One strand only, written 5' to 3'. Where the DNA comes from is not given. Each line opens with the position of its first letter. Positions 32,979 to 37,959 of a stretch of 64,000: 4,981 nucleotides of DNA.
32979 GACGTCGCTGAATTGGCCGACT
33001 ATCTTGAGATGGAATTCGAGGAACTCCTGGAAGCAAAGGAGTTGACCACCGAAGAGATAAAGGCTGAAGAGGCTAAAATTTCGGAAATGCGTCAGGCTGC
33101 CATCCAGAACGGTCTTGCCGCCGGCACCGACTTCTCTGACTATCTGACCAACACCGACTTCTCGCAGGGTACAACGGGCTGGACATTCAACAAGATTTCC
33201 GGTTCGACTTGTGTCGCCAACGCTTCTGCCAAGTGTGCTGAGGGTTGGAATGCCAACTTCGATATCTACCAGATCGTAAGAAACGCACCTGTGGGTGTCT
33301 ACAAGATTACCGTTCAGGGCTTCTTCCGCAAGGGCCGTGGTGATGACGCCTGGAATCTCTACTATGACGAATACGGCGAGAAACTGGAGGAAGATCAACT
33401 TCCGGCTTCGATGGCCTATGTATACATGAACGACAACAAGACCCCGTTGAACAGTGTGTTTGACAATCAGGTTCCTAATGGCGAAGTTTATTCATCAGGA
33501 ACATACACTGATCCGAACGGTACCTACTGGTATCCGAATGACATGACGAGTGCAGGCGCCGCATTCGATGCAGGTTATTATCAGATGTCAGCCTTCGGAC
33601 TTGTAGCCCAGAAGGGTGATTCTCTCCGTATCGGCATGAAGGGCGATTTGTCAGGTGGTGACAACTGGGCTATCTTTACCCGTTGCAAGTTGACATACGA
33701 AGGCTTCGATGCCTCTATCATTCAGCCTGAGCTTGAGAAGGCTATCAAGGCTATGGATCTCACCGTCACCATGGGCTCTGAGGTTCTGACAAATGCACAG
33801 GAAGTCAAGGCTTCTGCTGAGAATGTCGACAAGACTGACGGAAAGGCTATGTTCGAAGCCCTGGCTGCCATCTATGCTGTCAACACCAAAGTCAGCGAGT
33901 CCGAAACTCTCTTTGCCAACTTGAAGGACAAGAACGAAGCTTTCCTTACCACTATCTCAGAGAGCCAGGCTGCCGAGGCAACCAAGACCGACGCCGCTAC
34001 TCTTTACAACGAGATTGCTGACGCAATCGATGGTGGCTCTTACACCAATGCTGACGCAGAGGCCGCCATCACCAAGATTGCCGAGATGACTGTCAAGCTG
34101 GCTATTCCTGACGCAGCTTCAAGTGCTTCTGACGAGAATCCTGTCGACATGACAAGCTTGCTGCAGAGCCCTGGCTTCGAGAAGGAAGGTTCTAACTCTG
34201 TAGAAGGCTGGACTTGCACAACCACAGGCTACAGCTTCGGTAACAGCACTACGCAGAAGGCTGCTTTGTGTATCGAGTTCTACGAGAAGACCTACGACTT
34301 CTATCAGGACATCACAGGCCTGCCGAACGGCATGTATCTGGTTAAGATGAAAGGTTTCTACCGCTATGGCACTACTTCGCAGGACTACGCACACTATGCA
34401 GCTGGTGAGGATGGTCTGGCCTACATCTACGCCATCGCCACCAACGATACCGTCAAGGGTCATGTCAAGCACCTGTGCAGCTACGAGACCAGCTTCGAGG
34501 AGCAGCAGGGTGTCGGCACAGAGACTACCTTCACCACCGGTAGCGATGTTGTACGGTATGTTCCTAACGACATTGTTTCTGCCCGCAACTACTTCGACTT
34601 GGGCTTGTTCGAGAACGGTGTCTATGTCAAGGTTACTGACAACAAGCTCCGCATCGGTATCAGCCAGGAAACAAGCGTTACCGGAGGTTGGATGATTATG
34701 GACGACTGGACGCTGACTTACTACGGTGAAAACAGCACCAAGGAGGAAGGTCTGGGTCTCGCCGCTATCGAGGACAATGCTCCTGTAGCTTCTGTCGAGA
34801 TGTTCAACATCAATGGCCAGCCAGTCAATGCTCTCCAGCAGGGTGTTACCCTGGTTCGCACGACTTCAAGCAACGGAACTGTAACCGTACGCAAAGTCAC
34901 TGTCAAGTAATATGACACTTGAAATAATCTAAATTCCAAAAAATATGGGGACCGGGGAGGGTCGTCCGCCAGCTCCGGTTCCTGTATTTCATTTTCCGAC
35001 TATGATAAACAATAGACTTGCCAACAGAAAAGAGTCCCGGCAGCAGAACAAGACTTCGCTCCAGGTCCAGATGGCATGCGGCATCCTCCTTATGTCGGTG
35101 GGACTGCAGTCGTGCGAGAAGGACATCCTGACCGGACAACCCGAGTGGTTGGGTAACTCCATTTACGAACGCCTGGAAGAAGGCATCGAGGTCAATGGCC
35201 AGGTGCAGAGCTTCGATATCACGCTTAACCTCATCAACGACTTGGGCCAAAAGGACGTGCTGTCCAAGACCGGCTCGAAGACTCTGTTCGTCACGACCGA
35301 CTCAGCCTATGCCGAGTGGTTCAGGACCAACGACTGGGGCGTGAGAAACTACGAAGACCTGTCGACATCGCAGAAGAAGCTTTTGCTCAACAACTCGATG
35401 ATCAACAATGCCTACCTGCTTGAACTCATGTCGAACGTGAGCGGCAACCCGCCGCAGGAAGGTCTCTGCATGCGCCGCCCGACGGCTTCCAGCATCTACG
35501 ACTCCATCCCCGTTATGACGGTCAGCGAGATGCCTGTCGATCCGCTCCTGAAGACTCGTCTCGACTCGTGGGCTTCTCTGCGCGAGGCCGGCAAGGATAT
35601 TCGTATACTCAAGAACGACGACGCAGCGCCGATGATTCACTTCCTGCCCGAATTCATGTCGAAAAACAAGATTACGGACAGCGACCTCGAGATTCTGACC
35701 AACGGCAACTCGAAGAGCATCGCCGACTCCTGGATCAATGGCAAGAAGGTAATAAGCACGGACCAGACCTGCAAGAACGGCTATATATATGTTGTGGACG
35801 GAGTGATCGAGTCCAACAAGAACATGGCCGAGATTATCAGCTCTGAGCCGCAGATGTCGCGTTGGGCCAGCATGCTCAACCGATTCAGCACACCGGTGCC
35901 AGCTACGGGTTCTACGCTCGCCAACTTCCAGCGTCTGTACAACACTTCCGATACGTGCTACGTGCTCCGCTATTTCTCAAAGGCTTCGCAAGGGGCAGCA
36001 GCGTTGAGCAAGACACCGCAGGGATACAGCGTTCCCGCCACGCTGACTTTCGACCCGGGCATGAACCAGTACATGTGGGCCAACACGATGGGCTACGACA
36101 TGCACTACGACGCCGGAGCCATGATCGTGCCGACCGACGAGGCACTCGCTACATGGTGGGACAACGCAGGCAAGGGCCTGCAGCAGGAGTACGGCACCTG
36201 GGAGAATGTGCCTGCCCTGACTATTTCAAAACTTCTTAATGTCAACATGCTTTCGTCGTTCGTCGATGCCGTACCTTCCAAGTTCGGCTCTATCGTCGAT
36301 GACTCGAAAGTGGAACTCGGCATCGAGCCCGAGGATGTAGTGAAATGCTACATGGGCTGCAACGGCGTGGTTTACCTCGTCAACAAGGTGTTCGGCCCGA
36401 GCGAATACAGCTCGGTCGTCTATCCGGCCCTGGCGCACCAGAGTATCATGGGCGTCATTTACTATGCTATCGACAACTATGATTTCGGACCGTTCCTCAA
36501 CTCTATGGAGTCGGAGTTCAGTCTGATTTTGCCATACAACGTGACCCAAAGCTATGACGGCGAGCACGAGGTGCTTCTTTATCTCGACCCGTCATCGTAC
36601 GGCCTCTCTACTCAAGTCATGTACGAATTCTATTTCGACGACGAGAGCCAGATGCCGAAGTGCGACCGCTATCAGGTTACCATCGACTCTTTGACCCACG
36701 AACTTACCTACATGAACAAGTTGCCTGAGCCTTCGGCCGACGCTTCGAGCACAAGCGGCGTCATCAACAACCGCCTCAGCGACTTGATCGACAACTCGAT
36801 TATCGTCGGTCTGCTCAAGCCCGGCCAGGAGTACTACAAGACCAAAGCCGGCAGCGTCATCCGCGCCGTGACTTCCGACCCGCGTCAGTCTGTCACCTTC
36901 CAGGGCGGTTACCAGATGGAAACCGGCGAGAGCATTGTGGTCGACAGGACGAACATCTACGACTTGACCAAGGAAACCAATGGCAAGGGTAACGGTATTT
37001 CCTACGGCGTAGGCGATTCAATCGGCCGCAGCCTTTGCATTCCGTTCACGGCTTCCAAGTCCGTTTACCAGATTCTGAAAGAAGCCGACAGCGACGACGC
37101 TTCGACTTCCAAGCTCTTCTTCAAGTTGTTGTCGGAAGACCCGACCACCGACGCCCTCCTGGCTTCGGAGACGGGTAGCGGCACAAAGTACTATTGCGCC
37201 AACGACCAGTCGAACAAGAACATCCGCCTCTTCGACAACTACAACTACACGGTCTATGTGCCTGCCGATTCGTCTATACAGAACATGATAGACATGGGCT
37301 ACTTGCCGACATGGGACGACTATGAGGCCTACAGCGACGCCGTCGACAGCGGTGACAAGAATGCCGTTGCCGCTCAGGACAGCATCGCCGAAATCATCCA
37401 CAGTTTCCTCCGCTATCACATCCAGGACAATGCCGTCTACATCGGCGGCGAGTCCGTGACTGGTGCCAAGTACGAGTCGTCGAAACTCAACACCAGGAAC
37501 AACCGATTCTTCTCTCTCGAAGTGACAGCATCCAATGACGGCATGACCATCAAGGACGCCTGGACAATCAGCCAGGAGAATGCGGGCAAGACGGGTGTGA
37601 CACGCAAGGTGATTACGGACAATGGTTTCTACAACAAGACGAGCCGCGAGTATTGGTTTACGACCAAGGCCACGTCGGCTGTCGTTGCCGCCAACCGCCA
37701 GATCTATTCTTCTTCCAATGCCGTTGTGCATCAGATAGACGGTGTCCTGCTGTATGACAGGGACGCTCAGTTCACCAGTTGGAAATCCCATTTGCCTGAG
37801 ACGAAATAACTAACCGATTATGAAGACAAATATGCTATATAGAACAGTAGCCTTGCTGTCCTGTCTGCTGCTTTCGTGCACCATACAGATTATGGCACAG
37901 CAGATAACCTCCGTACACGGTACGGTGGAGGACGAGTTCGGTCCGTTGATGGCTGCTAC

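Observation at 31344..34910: Uncharacterised triple-module T9SS protein; the same module is reused in the neighbouring zincin-like protein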

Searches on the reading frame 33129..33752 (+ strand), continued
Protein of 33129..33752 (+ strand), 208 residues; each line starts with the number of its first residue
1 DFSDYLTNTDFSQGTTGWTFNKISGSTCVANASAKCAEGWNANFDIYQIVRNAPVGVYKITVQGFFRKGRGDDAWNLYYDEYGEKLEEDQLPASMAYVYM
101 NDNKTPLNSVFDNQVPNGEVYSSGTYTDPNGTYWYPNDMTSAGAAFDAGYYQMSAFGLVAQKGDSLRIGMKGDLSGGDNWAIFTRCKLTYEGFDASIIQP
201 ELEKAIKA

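Call 68: fold_search(model_id=the predicted structure, library=viral)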
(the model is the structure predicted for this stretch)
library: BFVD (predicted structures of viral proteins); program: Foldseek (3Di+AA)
matches with E <= 10: 1529; with E <= 0.001: 35
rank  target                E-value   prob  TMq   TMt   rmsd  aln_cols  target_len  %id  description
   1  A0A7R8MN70            6.7e-06  1.00  0.47  0.14  12.7       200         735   11  (no name in the UniProt tables at hand)
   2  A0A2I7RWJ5            6.7e-06  1.00  0.44  0.16   4.4       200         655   13  Coil containing protein [Vibrio phage 1.245.O._10N.261.54.C7]
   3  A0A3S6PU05            3.2e-05  1.00  0.44  0.15  12.7       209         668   12  Tailspike 63D sialidase [Klebsiella phage 1611E-K2-1]
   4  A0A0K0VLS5            7.5e-05  1.00  0.42  0.13  13.3       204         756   12  Tail fiber protein [Klebsiella phage KLPN1]
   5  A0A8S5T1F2            9.5e-05  1.00  0.39  0.10  14.2       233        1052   12  Tail protein [Siphoviridae sp. cteEJ17]
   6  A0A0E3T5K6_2          1.0e-04  1.00  0.39  0.11  12.6       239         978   12  Tail fiber [Bacillus phage Stills]
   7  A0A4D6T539            1.1e-04  1.00  0.44  0.33  12.9       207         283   11  Tail fiber family protein [Klebsiella phage vB_KpnP_FZ12]
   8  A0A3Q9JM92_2          1.1e-04  1.00  0.39  0.09  15.6       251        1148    9  (no name in the UniProt tables at hand)
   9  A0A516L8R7            1.3e-04  1.00  0.43  0.50  11.1       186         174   13  (no name in the UniProt tables at hand)
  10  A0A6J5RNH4            1.8e-04  1.00  0.42  0.19  11.8       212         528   14  Carbohydrate-binding, CenC-like [uncultured Caudovirales phage]
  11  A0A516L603            1.8e-04  1.00  0.42  0.11  12.1       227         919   10  (no name in the UniProt tables at hand)
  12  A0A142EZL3            2.4e-04  1.00  0.41  0.08  12.4       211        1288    9  (no name in the UniProt tables at hand)
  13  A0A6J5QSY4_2          2.7e-04  1.00  0.43  0.09   5.8       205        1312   12  Carbohydrate-binding, CenC-like [uncultured Caudovirales phage]
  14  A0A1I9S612            2.7e-04  1.00  0.39  0.13  13.8       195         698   12  (no name in the UniProt tables at hand)
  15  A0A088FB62            2.8e-04  1.00  0.46  0.17   4.0       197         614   10  (no name in the UniProt tables at hand)
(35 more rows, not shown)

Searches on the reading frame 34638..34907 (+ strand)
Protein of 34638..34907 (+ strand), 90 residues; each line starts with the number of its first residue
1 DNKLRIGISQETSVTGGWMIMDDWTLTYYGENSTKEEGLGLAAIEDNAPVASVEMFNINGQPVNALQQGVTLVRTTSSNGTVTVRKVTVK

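Call 53: search_protein_families(library=pfam, alignment_id=A4, max_evalue=10)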
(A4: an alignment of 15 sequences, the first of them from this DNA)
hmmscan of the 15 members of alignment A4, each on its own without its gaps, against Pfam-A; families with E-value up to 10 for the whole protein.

A. member 1, seq(90 aa): 0 families

B. families by the number of members that match (of 15 scanned): 12 families
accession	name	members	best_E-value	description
PF18962.6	Por_Secre_tail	2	0.0037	Secretion system C-terminal sorting domain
PF22359.2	Big-like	1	1.6e-05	Bacterial Ig-like domain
PF02075.23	RuvC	1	0.011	Crossover junction endodeoxyribonuclease RuvC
PF07691.17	PA14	1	0.022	PA14 domain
PF13629.12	T2SS-T3SS_pil_N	1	0.029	Pilus formation protein N terminal region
PF11355.13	DUF3157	1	0.038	Protein of unknown function (DUF3157)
PF19127.6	Choline_bind_3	1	0.042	Choline-binding repeat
PF02368.24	Big_2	1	0.06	Bacterial Ig-like domain (group 2)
PF14685.13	PDZ_Tricorn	1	0.08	Tricorn protease PDZ domain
PF18310.7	DUF5605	1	0.097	Domain of unknown function (DUF5605)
PF18938.6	aRib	1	0.12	Atypical Rib domain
PF00624.23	Flocculin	1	0.17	Flocculin repeat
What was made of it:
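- On T9SS cargo (type A C-terminal domain; Pfam PF18962 Por_Secre_tail, which I take to correspond to TIGR04183): Only 2 of 15 family tails hit weakly (best E=0.0037, call 53).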

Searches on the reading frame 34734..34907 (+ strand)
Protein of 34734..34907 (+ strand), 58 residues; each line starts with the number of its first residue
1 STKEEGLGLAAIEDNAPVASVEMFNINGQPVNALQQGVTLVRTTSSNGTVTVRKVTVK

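Call 11: search_protein_families(library=pfam, proteins=[window:34734-34907:+], max_evalue=1)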
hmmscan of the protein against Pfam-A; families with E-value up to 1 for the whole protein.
seq(58 aa): 1 family
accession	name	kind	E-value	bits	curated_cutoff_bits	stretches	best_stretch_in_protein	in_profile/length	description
PF23861.1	Ribophorin_II_2nd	-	0.045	14.4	23.4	1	10-56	9-55/105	Ribophorin II second domain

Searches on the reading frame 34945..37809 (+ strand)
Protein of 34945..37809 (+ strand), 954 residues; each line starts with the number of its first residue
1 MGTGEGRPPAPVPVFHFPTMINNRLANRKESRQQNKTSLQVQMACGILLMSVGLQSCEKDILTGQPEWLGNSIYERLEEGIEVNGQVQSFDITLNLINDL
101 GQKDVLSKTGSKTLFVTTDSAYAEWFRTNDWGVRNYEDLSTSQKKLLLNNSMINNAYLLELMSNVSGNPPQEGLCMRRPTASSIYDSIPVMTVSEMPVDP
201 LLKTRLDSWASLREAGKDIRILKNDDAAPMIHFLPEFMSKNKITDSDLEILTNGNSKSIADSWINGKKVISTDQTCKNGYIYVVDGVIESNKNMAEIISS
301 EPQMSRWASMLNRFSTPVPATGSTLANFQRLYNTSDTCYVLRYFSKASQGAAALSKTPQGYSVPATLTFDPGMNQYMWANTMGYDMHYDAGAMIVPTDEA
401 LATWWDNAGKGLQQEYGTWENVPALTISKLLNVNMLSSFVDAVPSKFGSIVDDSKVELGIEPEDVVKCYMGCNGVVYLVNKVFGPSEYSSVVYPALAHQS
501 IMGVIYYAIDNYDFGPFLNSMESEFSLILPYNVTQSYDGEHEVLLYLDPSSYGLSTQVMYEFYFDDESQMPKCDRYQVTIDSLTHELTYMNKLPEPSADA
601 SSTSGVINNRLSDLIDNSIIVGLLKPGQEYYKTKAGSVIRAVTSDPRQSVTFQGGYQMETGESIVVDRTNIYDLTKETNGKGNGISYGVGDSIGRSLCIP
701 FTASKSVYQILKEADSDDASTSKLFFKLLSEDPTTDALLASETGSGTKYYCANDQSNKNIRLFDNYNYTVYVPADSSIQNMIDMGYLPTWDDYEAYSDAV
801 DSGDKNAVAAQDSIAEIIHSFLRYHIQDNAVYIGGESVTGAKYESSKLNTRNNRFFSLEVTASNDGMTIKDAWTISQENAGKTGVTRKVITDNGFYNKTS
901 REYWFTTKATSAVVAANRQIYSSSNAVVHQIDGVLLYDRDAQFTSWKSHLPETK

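Call 3: search_protein_families(library=pfam, proteins=[window:34945-37809:+], max_evalue=0.01)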
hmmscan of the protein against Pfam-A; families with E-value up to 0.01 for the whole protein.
window:34945-37809:+ (954 aa): 1 family
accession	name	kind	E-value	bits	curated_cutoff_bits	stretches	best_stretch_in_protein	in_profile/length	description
PF02469.27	Fasciclin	-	7e-12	46.1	22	1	243-288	72-121/123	Fasciclin domain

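Call 10: search_protein_families(library=ncbifam, proteins=[window:34945-37809:+], max_evalue=0.01)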
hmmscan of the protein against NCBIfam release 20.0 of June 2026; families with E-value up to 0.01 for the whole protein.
window:34945-37809:+ (954 aa): 0 families
